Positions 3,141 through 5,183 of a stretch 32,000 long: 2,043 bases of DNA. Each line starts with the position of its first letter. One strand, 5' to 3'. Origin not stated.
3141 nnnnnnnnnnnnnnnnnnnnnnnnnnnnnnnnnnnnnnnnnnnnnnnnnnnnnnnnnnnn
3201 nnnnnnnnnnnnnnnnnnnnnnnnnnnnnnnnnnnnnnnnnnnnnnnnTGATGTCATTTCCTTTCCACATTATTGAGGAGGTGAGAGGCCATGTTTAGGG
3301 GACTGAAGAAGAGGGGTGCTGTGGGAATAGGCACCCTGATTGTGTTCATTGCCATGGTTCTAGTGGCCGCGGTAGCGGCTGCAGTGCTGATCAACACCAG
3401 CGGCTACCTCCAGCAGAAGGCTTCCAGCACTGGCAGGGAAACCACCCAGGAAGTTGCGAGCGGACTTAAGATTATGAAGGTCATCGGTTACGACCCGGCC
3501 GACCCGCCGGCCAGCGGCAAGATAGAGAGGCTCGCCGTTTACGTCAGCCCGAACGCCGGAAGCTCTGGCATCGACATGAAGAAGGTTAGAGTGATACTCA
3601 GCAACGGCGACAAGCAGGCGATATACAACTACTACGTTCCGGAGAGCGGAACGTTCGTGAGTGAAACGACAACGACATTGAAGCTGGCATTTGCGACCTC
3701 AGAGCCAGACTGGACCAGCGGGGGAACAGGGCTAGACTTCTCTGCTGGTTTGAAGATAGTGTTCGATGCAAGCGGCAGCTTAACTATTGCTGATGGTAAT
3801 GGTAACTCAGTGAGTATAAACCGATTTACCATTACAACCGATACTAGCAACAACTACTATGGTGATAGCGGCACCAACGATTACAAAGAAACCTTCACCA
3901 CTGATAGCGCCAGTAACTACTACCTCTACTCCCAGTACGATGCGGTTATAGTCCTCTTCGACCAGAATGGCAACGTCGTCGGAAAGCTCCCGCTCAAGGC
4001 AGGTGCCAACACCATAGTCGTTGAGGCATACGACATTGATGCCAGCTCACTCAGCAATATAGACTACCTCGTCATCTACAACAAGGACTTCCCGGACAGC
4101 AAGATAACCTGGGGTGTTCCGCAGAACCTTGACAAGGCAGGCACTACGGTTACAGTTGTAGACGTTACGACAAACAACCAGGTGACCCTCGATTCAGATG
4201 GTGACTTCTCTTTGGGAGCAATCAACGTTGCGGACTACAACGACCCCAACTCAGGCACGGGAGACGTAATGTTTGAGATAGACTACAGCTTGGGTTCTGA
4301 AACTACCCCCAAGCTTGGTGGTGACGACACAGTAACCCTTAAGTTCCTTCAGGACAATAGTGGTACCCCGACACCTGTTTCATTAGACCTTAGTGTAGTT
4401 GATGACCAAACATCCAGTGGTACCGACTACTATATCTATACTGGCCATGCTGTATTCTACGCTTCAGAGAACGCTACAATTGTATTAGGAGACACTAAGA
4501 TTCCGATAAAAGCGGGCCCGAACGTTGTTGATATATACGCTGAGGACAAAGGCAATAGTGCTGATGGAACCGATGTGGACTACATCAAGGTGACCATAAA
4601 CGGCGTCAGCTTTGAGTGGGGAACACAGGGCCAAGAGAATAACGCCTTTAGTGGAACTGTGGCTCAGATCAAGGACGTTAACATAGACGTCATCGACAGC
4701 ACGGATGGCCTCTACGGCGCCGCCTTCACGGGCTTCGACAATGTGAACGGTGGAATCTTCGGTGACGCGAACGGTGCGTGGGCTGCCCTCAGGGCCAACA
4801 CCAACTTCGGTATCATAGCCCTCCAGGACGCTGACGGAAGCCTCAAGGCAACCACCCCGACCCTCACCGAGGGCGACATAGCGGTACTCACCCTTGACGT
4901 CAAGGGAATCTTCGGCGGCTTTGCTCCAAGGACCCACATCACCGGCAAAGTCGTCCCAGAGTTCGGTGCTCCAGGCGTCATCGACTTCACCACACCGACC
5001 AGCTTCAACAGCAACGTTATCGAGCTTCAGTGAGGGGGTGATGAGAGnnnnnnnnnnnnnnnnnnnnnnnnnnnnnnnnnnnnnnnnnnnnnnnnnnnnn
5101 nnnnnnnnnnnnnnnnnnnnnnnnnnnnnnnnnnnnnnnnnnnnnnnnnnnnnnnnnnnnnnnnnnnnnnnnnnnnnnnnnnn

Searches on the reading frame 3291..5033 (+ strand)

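Call 5: search_protein_families(library=ncbifam, proteins=[window:3291-5033:+], max_evalue=0.1)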
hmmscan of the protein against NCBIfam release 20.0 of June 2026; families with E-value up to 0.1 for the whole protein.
window:3291-5033:+ (580 aa): 3 families
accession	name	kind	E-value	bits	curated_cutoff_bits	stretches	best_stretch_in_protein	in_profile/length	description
NF006325.0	PRK08541.1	subfamily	3.9e-85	285.2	210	2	6-242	7-204/221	flagellin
TIGR02537.2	arch_flag_Nterm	domain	2.4e-09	36.5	20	1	7-38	2-33/33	archaellin/type IV pilin N-terminal domain-containing protein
NF052591.1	ArlG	equivalog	2.2e-07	31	110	1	11-115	4-105/148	archaellum stator protein ArlG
